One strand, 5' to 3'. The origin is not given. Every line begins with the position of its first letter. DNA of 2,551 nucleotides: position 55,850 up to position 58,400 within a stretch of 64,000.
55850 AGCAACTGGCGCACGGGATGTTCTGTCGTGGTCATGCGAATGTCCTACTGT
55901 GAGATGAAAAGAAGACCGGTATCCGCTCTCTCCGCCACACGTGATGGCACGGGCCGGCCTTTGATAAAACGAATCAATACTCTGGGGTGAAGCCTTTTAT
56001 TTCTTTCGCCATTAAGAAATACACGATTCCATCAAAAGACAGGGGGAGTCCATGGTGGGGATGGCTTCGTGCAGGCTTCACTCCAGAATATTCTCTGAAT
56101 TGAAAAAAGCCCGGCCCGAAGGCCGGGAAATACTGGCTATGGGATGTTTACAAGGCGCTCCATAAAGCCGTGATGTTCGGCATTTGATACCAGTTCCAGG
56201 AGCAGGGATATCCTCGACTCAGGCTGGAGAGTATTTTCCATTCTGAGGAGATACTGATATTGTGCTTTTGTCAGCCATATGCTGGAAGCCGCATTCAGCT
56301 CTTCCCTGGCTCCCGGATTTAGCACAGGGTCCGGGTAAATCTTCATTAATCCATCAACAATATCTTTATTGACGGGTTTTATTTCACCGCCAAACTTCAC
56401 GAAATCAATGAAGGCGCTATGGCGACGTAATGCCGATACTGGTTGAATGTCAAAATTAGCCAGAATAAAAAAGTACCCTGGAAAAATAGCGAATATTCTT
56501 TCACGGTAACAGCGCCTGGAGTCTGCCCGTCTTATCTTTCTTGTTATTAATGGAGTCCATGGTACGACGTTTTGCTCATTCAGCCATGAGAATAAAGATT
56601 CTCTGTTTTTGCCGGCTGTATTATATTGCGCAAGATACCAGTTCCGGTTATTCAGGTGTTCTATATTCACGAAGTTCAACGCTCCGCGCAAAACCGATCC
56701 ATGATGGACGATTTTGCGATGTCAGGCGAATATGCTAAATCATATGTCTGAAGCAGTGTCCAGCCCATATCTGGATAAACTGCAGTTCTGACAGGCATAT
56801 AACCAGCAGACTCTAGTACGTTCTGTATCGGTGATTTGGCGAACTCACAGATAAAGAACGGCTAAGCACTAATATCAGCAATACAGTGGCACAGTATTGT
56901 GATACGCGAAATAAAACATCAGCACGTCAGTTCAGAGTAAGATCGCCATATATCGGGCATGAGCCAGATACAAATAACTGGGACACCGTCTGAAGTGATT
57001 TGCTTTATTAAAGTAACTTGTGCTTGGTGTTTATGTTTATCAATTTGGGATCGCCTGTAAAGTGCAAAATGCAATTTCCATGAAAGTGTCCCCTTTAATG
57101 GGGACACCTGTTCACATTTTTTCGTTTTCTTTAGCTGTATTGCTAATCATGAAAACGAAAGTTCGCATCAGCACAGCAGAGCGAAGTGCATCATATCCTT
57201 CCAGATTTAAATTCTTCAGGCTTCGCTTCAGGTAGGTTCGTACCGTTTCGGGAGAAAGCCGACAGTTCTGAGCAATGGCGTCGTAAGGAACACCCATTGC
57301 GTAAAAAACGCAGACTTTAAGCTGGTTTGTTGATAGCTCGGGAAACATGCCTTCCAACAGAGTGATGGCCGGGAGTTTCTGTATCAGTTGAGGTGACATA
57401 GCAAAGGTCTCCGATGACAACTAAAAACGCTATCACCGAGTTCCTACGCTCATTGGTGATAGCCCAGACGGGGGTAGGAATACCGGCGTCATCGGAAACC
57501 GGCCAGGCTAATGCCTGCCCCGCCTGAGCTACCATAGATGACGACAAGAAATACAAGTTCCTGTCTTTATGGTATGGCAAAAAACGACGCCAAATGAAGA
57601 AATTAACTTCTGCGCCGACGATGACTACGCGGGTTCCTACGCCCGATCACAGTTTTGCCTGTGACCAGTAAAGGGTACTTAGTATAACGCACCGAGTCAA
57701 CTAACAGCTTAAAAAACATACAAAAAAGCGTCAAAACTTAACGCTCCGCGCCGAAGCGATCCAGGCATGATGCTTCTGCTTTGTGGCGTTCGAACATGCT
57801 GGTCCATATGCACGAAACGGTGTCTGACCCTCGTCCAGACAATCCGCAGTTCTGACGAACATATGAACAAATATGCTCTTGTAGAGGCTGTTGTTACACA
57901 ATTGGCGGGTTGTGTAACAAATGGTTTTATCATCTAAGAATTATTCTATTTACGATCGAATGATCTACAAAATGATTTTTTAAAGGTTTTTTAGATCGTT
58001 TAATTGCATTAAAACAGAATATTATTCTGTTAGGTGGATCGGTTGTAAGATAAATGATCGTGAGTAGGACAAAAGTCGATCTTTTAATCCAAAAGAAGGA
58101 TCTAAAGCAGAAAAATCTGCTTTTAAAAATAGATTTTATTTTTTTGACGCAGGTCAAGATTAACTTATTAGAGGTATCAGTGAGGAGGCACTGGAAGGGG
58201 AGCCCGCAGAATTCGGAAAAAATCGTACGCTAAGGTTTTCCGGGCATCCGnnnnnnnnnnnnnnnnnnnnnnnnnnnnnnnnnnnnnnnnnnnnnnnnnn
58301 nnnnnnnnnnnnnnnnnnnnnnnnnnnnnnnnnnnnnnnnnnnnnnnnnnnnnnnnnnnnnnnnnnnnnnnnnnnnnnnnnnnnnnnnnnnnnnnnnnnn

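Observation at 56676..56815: Three-copy ~145-bp leader repeat family at the 5' ends of transfer operons, with an 8-codon uORF and an ops-like core, next to an RfaH-paralogue gene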

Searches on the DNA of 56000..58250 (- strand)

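Call 7: search_dna_similar(query=window:56000-58250:-, collection=plasmids, mode=near, max_rows=25, rows=spread)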
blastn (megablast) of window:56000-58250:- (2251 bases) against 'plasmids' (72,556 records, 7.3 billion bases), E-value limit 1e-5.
The search stops at 5000 records and this limit was reached: more records match than are counted here, and every count below describes the 5000 best-scoring records only.
Records with a match: at least 5000; places in all: 6508; records where one place covers at least 80% of the query: 1379.
Best place of each record, by identity: >=99% 4676; 95-99% 271; 90-95% 24; 80-90% 19; 60-80% 10.
By first word of the organism name: Escherichia 2490; Klebsiella 1349; Salmonella 763; Shigella 102; Citrobacter 79; Enterobacter 73; Aeromonas 29; Raoultella 19; Proteus 17; Pseudomonas 16; and 18 more.
By predicted mobility (MOB-suite, as given by PLSDB): conjugative 3624; mobilizable 693; non-mobilizable 683.
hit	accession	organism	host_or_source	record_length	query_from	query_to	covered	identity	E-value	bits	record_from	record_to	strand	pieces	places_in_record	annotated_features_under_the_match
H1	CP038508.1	Salmonella enterica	liver and spleen of chicken (broiler)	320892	1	2251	100%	100.0%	0e+0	4157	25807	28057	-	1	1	transcription termination factor NusG | hypothetical protein (x2) | conjugal transfer protein TraA (x2)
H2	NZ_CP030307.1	Klebsiella pneumoniae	Homo sapiens,Physical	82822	54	2251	98%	99.7%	0e+0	4026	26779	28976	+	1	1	transcription termination/antitermination NusG family protein | conjugal transfer protein TraA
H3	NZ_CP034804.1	Escherichia coli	stool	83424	54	2251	98%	99.5%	0e+0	3999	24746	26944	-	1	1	transcription termination/antitermination NusG family protein | conjugal transfer protein TraA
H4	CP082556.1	Salmonella enterica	ground turkey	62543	54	2251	98%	99.4%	0e+0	3988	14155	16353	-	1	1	transcription termination factor NusG | conjugal transfer protein TraA | ash family protein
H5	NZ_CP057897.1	Escherichia fergusonii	culture,Pooled sheep faecal samples ...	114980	54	2251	98%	99.2%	0e+0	3967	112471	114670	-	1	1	transcription termination/antitermination NusG family protein | conjugal transfer protein TraA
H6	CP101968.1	Escherichia coli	Microbe organism,goat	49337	56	2251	98%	99.1%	0e+0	3945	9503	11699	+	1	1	transcription termination factor NusG | conjugal transfer protein TraA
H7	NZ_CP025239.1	Salmonella enterica subsp. enterica serovar Newport str. ...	Bovine,bovine peripheral lymph node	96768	153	2251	93%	99.1%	0e+0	3777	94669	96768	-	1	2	transcription termination/antitermination NusG family protein | conjugal transfer protein TraA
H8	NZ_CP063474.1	Escherichia coli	chicken meat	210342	1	59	3%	100.0%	1e-20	110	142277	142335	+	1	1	none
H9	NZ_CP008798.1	Klebsiella pneumoniae subsp. pneumoniae KPNIH24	throat/groin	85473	1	56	2%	100.0%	6e-19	104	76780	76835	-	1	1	Tn3-like element TnAs1 family transposase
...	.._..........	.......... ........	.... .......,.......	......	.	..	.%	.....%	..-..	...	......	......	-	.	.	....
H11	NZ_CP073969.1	Escherichia coli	Poultry,pure culture,Cloacal sample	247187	1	56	2%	100.0%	6e-19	104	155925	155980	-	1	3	Tn3-like element TnAs1 family transposase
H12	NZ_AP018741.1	Klebsiella pneumoniae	-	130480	1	56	2%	100.0%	6e-19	104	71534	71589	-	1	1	none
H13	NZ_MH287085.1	Escherichia coli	pig,faces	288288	1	56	2%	100.0%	6e-19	104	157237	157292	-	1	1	none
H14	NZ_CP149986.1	Morganella morganii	Homo sapiens,sputum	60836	1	56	2%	100.0%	6e-19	104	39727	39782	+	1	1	Tn3-like element TnAs1 family transposase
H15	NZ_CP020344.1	Shigella flexneri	Homo sapiens,cell culture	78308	1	55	2%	100.0%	2e-18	102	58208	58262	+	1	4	none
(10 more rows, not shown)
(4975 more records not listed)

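Call 47: search_rna_families(source=window, start=56600, end=58100, threshold=evalue, max_evalue=1)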
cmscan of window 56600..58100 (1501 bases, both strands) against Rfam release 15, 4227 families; matches with E-value up to 1: 5.
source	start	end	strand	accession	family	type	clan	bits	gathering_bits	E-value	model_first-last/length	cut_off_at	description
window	57452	57539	-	RF01695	C4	Gene; antisense;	CL00128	77.5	45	4.6e-15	1-87/87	no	C4 antisense RNA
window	57626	57678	-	RF03163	c4-a1b1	Gene; antisense;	CL00128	32.9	46.7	4.2e-06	1-53/53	no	a1, b1 targets of C4 antisense RNA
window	57580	57665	-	RF01394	isrK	Gene; sRNA;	-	31.6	50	0.00012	1-77/77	no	isrK Hfq binding RNA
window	57943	58016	+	RF00728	mir-81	Gene; miRNA;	CL00091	19.3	54.5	0.34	1-89/89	no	mir-81 microRNA precursor family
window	57046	57120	-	RF01952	SOX2OT_exon2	Gene; lncRNA;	-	17.3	45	0.43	1-69/69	no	SOX2 overlapping transcript exon 2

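Call 77: search_rna_families(sources=[L006, L009, L011, L012, L078, L079, L082, L084, L091, L094], threshold=gathering)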
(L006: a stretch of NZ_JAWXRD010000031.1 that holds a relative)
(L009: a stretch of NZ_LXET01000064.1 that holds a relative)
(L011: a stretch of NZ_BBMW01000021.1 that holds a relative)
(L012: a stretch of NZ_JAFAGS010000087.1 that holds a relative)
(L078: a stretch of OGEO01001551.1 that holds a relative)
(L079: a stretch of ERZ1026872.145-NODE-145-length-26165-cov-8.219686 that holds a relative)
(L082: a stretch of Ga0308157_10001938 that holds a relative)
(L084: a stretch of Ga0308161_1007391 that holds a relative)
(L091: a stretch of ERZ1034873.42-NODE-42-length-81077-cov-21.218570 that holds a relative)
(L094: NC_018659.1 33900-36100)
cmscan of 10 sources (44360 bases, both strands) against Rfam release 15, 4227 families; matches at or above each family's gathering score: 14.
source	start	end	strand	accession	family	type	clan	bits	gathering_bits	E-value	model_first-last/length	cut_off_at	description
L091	757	903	-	RF01087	PK-repZ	Cis-reg;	-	168.6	44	3.5e-38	1-150/150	no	Pseudoknot of the regulatory region of the repZ gene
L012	462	587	-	RF01089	PK-repBA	Cis-reg;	-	93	45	9.6e-20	1-124/124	no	Pseudoknot of the regulatory region of the repBA gene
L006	525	649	-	RF01089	PK-repBA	Cis-reg;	-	85.2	45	1.3e-17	1-124/124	no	Pseudoknot of the regulatory region of the repBA gene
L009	2053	2177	-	RF01089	PK-repBA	Cis-reg;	-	78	45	1e-15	1-124/124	no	Pseudoknot of the regulatory region of the repBA gene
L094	1525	1612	-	RF01695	C4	Gene; antisense;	CL00128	77.5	45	1.3e-13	1-87/87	no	C4 antisense RNA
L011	2084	2207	-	RF01089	PK-repBA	Cis-reg;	-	76.6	45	2.6e-15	1-124/124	no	Pseudoknot of the regulatory region of the repBA gene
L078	636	723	+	RF01695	C4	Gene; antisense;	CL00128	73.2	45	1.5e-12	1-87/87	no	C4 antisense RNA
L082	609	694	+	RF01695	C4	Gene; antisense;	CL00128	72.9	45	1.9e-12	1-87/87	no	C4 antisense RNA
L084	610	695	+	RF01695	C4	Gene; antisense;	CL00128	72.9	45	1.8e-12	1-87/87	no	C4 antisense RNA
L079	639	726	+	RF01695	C4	Gene; antisense;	CL00128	68.9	45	1.8e-11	1-87/87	no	C4 antisense RNA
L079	507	583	+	RF01394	isrK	Gene; sRNA;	-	57.2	50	8.9e-10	1-77/77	no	isrK Hfq binding RNA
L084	511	586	+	RF01394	isrK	Gene; sRNA;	-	55.9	50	2e-09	1-77/77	no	isrK Hfq binding RNA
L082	510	585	+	RF01394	isrK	Gene; sRNA;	-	55.7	50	2.1e-09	1-77/77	no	isrK Hfq binding RNA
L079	494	546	+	RF03163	c4-a1b1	Gene; antisense;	CL00128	46.8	46.7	7.7e-09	1-53/53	no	a1, b1 targets of C4 antisense RNA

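Call 78: search_rna_families(source=L003, start=17500, end=20100, threshold=evalue, max_evalue=0.1)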
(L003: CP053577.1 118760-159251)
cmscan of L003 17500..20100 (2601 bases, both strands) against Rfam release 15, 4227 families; matches with E-value up to 0.1: 3.
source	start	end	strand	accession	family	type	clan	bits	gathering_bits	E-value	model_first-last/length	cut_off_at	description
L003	19051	19174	-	RF01089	PK-repBA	Cis-reg;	-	86.8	45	2.7e-19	1-124/124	no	Pseudoknot of the regulatory region of the repBA gene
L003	19052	19181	-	RF01087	PK-repZ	Cis-reg;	-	36.7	44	1.1e-05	1-150/150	no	Pseudoknot of the regulatory region of the repZ gene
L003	19102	19181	+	RF00042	CopA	Gene; antisense;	-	25.9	60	0.099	1-92/92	no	CopA-like RNA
